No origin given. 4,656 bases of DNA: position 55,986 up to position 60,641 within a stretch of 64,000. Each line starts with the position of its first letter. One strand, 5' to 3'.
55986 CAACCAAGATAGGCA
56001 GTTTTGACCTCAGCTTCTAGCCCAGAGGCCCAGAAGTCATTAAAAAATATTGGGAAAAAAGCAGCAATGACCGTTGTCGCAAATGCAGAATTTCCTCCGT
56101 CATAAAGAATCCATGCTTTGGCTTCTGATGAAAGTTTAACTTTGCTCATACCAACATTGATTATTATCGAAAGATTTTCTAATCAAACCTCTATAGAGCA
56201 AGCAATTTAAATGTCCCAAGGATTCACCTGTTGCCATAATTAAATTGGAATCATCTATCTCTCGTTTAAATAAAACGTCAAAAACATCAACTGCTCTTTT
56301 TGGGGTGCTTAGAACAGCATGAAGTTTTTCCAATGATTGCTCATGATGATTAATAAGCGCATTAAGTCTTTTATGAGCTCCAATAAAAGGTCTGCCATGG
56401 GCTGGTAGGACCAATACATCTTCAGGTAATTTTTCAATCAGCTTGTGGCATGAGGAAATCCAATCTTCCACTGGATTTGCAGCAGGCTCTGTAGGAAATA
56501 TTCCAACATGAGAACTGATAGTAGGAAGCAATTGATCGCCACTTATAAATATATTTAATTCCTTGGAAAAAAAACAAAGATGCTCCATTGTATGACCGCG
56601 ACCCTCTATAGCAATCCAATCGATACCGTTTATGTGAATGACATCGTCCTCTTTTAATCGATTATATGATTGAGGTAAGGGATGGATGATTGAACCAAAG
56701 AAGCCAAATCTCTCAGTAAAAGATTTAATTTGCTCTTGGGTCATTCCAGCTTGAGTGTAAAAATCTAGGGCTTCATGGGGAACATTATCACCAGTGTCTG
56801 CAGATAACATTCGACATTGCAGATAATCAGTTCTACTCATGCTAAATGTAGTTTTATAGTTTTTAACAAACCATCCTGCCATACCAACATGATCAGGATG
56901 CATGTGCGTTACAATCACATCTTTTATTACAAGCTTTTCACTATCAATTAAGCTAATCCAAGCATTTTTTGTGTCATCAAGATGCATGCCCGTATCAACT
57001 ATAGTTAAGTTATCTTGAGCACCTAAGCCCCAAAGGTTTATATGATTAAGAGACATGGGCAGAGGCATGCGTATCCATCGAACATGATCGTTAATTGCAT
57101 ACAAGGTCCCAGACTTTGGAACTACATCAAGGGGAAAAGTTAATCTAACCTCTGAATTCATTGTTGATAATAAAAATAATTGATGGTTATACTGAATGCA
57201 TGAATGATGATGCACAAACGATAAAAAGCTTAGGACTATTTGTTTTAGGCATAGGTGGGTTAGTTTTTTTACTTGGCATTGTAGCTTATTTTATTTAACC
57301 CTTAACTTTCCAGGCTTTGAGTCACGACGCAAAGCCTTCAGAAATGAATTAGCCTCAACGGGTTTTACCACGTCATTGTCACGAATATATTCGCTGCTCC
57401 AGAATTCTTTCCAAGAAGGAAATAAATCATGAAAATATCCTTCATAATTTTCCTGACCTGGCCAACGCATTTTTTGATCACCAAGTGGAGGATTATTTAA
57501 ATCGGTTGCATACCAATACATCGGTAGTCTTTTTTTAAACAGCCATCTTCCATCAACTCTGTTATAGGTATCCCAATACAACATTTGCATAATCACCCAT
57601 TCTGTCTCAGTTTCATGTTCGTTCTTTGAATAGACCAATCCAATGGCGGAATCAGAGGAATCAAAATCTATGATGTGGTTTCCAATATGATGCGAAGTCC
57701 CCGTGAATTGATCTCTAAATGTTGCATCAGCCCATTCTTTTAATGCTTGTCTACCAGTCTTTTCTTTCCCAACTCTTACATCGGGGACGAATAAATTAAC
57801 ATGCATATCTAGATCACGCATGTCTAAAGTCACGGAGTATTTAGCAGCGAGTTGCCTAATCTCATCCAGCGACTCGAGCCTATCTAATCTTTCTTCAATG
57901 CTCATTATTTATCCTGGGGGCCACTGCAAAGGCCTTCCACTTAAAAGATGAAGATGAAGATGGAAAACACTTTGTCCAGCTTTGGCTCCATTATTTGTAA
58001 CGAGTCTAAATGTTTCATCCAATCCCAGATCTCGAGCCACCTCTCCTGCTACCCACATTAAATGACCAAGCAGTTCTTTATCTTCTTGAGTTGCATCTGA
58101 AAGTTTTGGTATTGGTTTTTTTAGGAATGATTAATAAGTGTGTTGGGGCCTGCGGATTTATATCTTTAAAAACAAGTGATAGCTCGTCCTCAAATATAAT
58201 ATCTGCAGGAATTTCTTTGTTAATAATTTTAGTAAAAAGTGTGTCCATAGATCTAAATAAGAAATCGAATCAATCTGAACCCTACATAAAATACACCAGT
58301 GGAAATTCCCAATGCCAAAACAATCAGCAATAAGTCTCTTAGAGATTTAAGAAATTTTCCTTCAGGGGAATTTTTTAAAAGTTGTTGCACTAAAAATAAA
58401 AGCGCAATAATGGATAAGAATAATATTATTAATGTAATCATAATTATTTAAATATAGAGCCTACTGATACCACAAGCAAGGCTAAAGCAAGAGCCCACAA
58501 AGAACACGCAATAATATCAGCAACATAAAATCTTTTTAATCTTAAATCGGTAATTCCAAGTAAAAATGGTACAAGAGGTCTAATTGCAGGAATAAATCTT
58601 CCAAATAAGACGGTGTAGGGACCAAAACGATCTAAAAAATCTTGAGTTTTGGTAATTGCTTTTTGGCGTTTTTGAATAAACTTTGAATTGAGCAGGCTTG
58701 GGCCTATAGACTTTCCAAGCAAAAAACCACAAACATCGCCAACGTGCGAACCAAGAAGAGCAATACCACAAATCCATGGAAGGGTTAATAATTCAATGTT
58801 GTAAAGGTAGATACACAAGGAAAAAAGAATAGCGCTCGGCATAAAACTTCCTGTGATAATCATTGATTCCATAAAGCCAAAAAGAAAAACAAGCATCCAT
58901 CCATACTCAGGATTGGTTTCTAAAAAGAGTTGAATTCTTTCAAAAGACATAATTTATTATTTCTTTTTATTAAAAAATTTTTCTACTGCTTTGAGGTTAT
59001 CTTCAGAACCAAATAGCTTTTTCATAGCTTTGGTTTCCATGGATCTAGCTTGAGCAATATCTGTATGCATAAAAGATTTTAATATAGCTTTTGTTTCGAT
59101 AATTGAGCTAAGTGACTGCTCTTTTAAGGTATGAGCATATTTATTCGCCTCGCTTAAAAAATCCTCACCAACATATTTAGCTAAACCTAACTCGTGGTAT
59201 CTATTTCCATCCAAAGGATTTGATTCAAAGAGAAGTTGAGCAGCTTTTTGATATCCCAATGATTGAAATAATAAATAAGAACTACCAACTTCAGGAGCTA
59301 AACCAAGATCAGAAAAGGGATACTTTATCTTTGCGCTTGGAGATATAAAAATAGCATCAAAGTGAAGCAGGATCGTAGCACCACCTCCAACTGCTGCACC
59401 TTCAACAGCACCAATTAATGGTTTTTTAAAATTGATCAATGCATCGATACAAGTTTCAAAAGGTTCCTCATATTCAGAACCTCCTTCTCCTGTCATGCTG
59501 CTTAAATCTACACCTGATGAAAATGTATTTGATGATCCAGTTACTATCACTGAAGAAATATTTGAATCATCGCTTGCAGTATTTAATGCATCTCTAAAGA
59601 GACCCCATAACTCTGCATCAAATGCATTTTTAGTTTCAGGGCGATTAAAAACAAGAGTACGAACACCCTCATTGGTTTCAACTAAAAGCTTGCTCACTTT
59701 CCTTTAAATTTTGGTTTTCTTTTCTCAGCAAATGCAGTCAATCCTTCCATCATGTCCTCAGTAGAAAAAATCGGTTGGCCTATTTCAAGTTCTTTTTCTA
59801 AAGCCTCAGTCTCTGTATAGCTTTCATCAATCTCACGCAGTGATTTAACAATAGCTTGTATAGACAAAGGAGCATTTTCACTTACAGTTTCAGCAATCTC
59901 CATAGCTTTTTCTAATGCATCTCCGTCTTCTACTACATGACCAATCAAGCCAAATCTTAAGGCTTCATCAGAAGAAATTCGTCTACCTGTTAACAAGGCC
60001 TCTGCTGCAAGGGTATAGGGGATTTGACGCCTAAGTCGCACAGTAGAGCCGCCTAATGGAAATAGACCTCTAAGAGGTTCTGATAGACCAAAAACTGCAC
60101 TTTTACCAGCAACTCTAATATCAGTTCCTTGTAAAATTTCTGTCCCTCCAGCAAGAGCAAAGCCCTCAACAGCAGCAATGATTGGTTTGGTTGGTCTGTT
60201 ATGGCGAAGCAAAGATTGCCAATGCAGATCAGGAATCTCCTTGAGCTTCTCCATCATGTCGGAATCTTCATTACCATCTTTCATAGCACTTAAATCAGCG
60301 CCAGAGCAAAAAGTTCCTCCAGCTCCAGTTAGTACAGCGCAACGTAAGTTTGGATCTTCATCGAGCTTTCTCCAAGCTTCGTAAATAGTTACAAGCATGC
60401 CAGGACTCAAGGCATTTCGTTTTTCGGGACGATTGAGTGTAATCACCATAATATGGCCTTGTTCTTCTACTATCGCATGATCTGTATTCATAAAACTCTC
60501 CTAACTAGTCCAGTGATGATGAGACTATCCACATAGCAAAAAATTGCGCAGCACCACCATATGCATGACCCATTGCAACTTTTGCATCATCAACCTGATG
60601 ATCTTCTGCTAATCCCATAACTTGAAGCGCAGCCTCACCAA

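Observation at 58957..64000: Translationally coupled acyl-CoA ligase - DUF35 x2 - thiolase-fold x2 - crotonase x2 module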

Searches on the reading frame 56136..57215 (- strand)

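Call 4: search_protein_families(library=pfam, proteins=[window:56136-57215:-], max_evalue=0.01)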
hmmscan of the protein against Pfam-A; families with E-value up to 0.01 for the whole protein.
window:56136-57215:- (359 aa): 2 families
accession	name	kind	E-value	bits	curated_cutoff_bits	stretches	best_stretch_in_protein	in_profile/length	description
PF00753.33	Lactamase_B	-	2.9e-16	60.4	22.7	1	67-273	14-196/196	Metallo-beta-lactamase superfamily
PF21221.3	B_lactamase-like_C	-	3.3e-10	39.9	27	1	303-343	4-44/46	Metallo-beta-lactamase-like, C-terminal domain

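Call 5: search_protein_families(library=ncbifam, proteins=[window:56136-57215:-], max_evalue=0.01)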
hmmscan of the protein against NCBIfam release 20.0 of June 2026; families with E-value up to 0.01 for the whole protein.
window:56136-57215:- (359 aa): 24 families
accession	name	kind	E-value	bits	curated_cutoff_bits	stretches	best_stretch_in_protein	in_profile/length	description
NF053820.1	MBLfold_Strvi7410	exception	1.2e-22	80.8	525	1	45-314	9-294/343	Strvi_7410 family MBL fold metallo-hydrolase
TIGR03413.1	GSH_gloB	equivalog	1.6e-11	44.1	200.8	2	66-160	19-109/248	hydroxyacylglutathione hydrolase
NF033088.2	bla_subclass_B1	equivalog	2.8e-09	36.9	200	1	67-165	39-132/217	subclass B1 metallo-beta-lactamase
NF007597.0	PRK10241.1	equivalog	7.1e-07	28.8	421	1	187-276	89-168/251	hydroxyacylglutathione hydrolase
NF012145.1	blaDIM_SIM_IMP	exception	1.4e-06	28.3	288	0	69-132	37-99/209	DIM/SIM/IMP family subclass B1 metallo-beta-lactamase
NF038184.1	blaVMB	exception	1.7e-06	27.6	500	0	59-132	43-123/242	VMB family subclass B1 metallo-beta-lactamase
TIGR04559.1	SoxH_rel_PQQ_2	hypoth_equivalog_domain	4.7e-06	26.2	280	1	67-118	38-89/283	quinoprotein relay system zinc metallohydrolase 2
NF012229.1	bla_class_B_core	domain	9.4e-06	25.8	100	1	67-130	23-85/139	metallo-beta-lactamase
TIGR04558.1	SoxH_rel_PQQ_1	hypoth_equivalog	1.4e-05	24.3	300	0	193-304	142-239/285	quinoprotein relay system zinc metallohydrolase 1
NF000443.2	blaTMB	exception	1.5e-05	24.5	550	0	186-280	134-222/245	TMB family subclass B1 metallo-beta-lactamase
NF012148.0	blaKHM-HMB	exception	5.4e-05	22.8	450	0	69-129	60-119/238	KHM/HMB family subclass B1 metallo-beta-lactamase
NF041632.1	blaKHM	exception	6.3e-05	22.6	480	0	69-129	59-118/237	KHM family subclass B1 metallo-beta-lactamase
NF012146.1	blaB-IND-MUS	exception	6.8e-05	22.3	270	0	93-132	83-122/237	BlaB/IND/MUS family subclass B1 metallo-beta-lactamase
NF041441.1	blaCIM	exception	0.00012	21.7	490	0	67-168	71-169/250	CIM family subclass B1 metallo-beta-lactamase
NF033585.1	blaTTU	exception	0.00024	20.8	525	0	203-279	152-222/243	TTU family subclass B1 metallo-beta-lactamase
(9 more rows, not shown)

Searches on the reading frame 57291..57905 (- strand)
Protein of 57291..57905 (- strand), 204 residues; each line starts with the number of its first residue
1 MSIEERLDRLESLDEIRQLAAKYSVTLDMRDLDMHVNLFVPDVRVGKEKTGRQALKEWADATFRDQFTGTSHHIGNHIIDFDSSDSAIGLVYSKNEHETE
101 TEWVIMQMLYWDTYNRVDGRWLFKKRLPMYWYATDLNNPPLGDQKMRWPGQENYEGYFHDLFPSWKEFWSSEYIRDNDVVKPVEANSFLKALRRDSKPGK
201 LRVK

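Call 4: search_protein_families(library=pfam, proteins=[window:57291-57905:-], max_evalue=0.01)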
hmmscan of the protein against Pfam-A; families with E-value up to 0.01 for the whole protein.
window:57291-57905:- (204 aa): 1 family
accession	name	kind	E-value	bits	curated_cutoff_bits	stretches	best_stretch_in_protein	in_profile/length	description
PF13577.12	SnoaL_4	-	3.6e-19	69.4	24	1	8-126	1-125/126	SnoaL-like domain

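Call 5: search_protein_families(library=ncbifam, proteins=[window:57291-57905:-], max_evalue=0.01)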
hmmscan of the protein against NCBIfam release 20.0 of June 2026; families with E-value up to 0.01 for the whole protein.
window:57291-57905:- (204 aa): 1 family
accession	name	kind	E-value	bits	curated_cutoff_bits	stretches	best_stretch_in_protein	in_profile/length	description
TIGR02246.1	TIGR02246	subfamily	1.3e-05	25.2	33.95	1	13-124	3-119/128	SgcJ/EcaC family oxidoreductase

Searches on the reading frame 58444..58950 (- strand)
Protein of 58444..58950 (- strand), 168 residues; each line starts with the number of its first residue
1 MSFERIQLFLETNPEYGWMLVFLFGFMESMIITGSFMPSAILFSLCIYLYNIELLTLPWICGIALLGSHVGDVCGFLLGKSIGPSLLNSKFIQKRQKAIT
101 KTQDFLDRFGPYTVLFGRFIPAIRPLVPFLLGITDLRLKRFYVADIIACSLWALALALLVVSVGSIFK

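Call 4: search_protein_families(library=pfam, proteins=[window:58444-58950:-], max_evalue=0.01)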
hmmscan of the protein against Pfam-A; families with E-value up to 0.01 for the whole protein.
window:58444-58950:- (168 aa): 1 family
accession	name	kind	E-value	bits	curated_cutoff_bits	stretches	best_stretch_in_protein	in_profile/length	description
PF09335.16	VTT_dom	-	9.2e-18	65.3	33.9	1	38-160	2-121/123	VTT domain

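Call 5: search_protein_families(library=ncbifam, proteins=[window:58444-58950:-], max_evalue=0.01)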
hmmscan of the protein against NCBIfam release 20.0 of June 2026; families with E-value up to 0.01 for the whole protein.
window:58444-58950:- (168 aa): 3 families
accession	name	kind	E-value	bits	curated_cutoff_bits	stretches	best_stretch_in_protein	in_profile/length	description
NF008102.0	PRK10847.1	equivalog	1.3e-12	48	236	1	18-157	30-172/219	DedA family protein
NF052605.1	UndecprPTUptAStph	equivalog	5.9e-10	39.5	300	1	11-162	7-161/197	undecaprenyl phosphate transporter UptA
NF052604.1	UndecprPTUtpABac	equivalog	1.9e-09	37.9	250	1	35-165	27-159/198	undecaprenyl phosphate transporter UptA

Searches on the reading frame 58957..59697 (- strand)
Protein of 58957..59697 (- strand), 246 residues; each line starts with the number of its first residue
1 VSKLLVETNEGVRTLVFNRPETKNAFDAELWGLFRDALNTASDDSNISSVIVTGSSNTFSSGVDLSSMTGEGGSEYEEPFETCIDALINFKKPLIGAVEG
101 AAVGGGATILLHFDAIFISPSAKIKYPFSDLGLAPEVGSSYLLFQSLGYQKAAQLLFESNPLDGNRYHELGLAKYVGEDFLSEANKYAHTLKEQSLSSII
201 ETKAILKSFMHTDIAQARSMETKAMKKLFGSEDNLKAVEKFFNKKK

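Call 4: search_protein_families(library=pfam, proteins=[window:58957-59697:-], max_evalue=0.01)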
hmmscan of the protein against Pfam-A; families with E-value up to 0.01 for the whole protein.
window:58957-59697:- (246 aa): 2 families
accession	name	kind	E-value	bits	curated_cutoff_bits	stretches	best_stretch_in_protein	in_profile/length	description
PF00378.25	ECH_1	-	5.8e-36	124.5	27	1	7-246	1-245/251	Enoyl-CoA hydratase/isomerase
PF16113.10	ECH_2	-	1.1e-20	74.8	27.2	1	13-236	2-232/335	Enoyl-CoA hydratase/isomerase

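Call 5: search_protein_families(library=ncbifam, proteins=[window:58957-59697:-], max_evalue=0.01)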
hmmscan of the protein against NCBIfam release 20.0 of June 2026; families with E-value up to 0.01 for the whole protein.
window:58957-59697:- (246 aa): 71 families (the best 25 are shown)
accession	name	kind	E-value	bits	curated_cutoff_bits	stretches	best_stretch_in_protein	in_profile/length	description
NF004525.0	PRK05870.1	equivalog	1e-37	130.4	285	1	2-226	3-231/249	enoyl-CoA hydratase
NF051848.1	EnCoAHydtEchA19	equivalog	1.9e-37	129.2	400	1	4-245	2-251/258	enoyl-CoA hydratase EchA19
NF046063.1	oxepin_alt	equivalog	2.1e-37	129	300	1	4-246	2-252/254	oxepin-CoA hydrolase, alternative type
NF004840.0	PRK06190.1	equivalog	4e-36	125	253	1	4-231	6-238/260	enoyl-CoA hydratase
NF006109.0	PRK08260.1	subfamily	2.6e-35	122.1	320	2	86-245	108-271/296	enoyl-CoA hydratase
NF005700.0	PRK07511.1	subfamily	7.5e-35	120.8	274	1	3-246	4-255/260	enoyl-CoA hydratase family protein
NF004681.0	PRK06023.1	equivalog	3.8e-34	118.3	282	1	3-246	4-250/250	crotonase/enoyl-CoA hydratase family protein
NF005804.0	PRK07659.1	equivalog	1.9e-33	116.1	311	1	2-245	6-253/260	enoyl-CoA hydratase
NF006007.0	PRK08138.1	subfamily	1.6e-32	112.9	355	1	7-246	13-255/261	enoyl-CoA hydratase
NF007239.0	PRK09674.1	equivalog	3.8e-31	108.5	371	1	1-245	3-250/257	2,3-dehydroadipyl-CoA hydratase PaaF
NF004517.0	PRK05862.1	equivalog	5.7e-31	107.9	396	1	2-246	4-251/257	enoyl-CoA hydratase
NF004725.0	PRK06072.1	equivalog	8e-31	107.6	293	1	4-246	2-242/248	enoyl-CoA hydratase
TIGR02280.1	PaaB1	equivalog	1.3e-30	106.8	345.15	1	5-245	2-249/256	2-(1,2-epoxy-1,2-dihydrophenyl)acetyl-CoA isomerase PaaG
NF004475.0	PRK05809.1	subfamily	1.8e-30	106.3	394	1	3-245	5-253/260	short-chain-enoyl-CoA hydratase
NF005699.0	PRK07509.1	equivalog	5.9e-29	101.5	249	1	3-244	5-256/267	crotonase/enoyl-CoA hydratase family protein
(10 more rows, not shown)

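Call 50: search_solved_structures(query=window:58957-59697:-, max_evalue=1e-10, show_alignments=2)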
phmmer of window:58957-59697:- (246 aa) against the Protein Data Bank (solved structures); distinct sequences matched with E-value up to 1e-10: 106 (the best 60 are shown).
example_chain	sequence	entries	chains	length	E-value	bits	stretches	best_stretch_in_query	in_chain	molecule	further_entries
3qmj_A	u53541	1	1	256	6.9e-41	143.6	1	4-245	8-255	Enoyl-CoA hydratase, EchA8_6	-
7bor_A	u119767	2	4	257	3.2e-33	118.5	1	4-244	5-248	Probable enoyl-CoA hydratase/isomerase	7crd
3fdu_A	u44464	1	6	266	9.5e-33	117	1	9-245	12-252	Putative enoyl-CoA hydratase/isomerase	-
5ve2_A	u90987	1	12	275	1.3e-28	103.4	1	4-245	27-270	Enoyl-CoA hydratase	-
6lvo_A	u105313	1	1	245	2.4e-28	102.6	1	6-223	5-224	Enoyl-CoA hydratase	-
4nek_A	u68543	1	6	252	7.5e-27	97.7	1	3-209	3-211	Enoyl-CoA hydratase/carnithine racemase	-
4jcs_A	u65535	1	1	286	9.6e-26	94.1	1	11-244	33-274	Enoyl-CoA hydratase/isomerase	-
4fjw_D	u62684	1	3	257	3.4e-25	92.3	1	4-245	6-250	Probable enoyl-CoA hydratase echA8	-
3pzk_A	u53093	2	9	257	3.5e-25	92.3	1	4-245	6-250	e enoyl-CoA hydratase echA8 | enoyl-CoA hydratase echA8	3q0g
3q0j_A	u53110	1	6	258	3.5e-25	92.2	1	4-245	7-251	enoyl-CoA hydratase echA8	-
3h81_A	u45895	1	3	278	4.6e-25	91.9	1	4-245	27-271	enoyl-CoA hydratase echA8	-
4jfc_A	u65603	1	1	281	4.9e-24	88.5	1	6-221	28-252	Enoyl-CoA hydratase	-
6slb_AAA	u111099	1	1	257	7.1e-24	88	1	4-244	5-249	Enoyl-CoA hydratase/carnithine racemase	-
6sl9_AAA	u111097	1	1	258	7.1e-24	87.9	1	4-244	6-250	Enoyl-CoA hydratase/carnithine racemase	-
3hrx_A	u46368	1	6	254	1.2e-23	87.2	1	5-244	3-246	Probable enoyl-CoA hydratase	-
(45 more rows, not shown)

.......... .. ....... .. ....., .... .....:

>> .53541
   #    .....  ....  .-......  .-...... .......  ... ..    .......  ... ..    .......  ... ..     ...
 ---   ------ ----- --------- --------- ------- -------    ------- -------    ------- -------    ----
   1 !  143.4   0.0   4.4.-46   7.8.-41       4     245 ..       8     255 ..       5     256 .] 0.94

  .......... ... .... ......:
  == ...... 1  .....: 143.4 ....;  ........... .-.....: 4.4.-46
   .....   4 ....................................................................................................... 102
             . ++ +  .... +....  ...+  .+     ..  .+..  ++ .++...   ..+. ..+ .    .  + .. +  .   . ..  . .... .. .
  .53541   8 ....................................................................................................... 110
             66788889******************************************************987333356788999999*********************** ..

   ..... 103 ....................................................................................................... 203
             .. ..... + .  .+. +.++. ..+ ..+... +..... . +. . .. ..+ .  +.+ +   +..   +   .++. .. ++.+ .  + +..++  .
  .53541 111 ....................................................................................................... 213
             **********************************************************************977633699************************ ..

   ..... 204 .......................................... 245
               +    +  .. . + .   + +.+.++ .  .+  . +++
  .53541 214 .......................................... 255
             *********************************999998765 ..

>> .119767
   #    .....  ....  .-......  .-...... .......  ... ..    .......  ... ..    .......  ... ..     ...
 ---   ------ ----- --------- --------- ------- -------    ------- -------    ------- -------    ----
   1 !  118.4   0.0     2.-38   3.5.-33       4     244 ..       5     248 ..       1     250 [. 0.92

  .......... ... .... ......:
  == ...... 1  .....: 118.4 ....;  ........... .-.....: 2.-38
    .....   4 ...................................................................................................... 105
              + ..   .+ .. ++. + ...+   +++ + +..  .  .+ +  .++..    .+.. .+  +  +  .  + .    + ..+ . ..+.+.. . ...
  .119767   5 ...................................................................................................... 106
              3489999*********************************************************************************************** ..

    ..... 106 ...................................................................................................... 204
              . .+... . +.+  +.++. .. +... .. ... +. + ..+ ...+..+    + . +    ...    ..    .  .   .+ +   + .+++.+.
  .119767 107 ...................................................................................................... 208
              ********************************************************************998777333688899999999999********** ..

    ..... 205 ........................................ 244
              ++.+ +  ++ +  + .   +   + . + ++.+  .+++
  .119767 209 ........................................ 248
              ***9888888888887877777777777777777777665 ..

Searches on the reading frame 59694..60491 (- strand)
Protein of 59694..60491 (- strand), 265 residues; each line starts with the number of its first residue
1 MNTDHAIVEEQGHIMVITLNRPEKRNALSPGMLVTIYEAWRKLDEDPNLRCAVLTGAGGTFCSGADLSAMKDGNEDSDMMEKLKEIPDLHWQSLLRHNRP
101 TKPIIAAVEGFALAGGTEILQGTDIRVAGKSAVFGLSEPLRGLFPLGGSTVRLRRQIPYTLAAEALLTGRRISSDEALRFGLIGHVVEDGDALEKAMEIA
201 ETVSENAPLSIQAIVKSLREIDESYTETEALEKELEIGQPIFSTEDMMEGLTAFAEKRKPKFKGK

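Call 4: search_protein_families(library=pfam, proteins=[window:59694-60491:-], max_evalue=0.01)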
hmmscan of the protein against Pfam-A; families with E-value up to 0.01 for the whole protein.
window:59694-60491:- (265 aa): 2 families
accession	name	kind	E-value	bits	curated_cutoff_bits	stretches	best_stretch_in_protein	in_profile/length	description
PF00378.25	ECH_1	-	1.2e-57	195.6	27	1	10-264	2-250/251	Enoyl-CoA hydratase/isomerase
PF16113.10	ECH_2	-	6.3e-36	125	27.2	2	15-191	2-176/335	Enoyl-CoA hydratase/isomerase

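Call 5: search_protein_families(library=ncbifam, proteins=[window:59694-60491:-], max_evalue=0.01)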
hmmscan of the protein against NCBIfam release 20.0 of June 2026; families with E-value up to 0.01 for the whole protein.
window:59694-60491:- (265 aa): 72 families (the best 25 are shown)
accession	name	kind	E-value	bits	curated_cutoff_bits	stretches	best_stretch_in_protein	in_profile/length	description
NF005864.0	PRK07799.1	equivalog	1.3e-110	368.8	316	1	2-264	6-265/266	crotonase/enoyl-CoA hydratase family protein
NF051848.1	EnCoAHydtEchA19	equivalog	4.6e-104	347.5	400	1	5-265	1-258/258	enoyl-CoA hydratase EchA19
NF006100.0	PRK08252.1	subfamily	1.2e-71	241.3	282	1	4-265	3-254/254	crotonase/enoyl-CoA hydratase family protein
NF005126.0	PRK06563.1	subfamily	1.5e-61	208.1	261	1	7-265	10-263/263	crotonase/enoyl-CoA hydratase family protein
NF006007.0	PRK08138.1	subfamily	1.1e-53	182.3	355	1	10-265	14-261/261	enoyl-CoA hydratase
NF042430.2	EnCoAhydt_DpgD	equivalog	2.4e-52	178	400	1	9-264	2-257/258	enoyl-CoA-hydratase DpgD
NF007239.0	PRK09674.1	equivalog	7e-52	176.4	371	1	3-265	3-257/257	2,3-dehydroadipyl-CoA hydratase PaaF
NF004475.0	PRK05809.1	subfamily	1.3e-50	172.3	394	1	1-265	1-260/260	short-chain-enoyl-CoA hydratase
NF005802.0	PRK07657.1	equivalog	2.7e-50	171.3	363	1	10-265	10-260/260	enoyl-CoA hydratase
NF046063.1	oxepin_alt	equivalog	2.8e-50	171.2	300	1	8-261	4-254/254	oxepin-CoA hydrolase, alternative type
NF006108.0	PRK08259.1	equivalog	5.6e-50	170.2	273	1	4-256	3-246/256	crotonase/enoyl-CoA hydratase family protein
NF006013.0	PRK08150.1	subfamily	1.3e-49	168.9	232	1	5-262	7-256/259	crotonase/enoyl-CoA hydratase family protein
NF004781.0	PRK06127.1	subfamily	4.1e-48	164.4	291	1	3-265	10-269/269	enoyl-CoA hydratase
NF005700.0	PRK07511.1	subfamily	2.1e-47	161.9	274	1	9-263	8-259/260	enoyl-CoA hydratase family protein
NF005803.0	PRK07658.1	equivalog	6.1e-47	160.2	313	1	8-265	6-257/257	enoyl-CoA hydratase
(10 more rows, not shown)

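Call 65: search_solved_structures(query=window:59694-60491:-, max_evalue=1e-40)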
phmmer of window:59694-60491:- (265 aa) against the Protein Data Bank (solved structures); distinct sequences matched with E-value up to 1e-40: 12.
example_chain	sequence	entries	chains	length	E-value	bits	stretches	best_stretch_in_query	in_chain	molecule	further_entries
6wyi_A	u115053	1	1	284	8e-82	277.6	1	5-264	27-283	EchA19, enoyl-CoA hydratase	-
4f47_A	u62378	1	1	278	4.7e-81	275.1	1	5-264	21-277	Enoyl-CoA hydratase EchA19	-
3rsi_A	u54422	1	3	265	4e-59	203.3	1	6-265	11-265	Putative enoyl-CoA hydratase/isomerase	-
3trr_A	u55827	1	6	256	3.9e-55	190.2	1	3-265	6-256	Probable enoyl-CoA hydratase/isomerase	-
3qxi_A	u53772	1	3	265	5.8e-50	173.3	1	5-264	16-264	Enoyl-CoA hydratase EchA1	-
6ldz_A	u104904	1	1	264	1e-49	172.5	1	5-264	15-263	Probable enoyl-CoA hydratase EchA1 (Enoyl hydrase) (Unsaturated acyl-CoA hydratase) (Croto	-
5kjp_A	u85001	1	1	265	1e-49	172.5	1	5-264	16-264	Enoyl-CoA hydratase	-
3r9t_A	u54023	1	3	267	2.4e-46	161.4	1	5-263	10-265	EchA1_1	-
3r9s_A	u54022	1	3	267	3.3e-46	161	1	5-263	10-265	Carnitinyl-CoA dehydratase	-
3r0o_A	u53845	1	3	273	9.8e-46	159.4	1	5-264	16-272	Carnitinyl-CoA dehydratase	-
7oeq_A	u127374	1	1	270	2.3e-42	148.4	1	12-263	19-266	Mevalonyl-coenzyme A hydratase sidH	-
5z7r_A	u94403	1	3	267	9.2e-41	143.1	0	3-261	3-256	Short-chain-enoyl-CoA hydratase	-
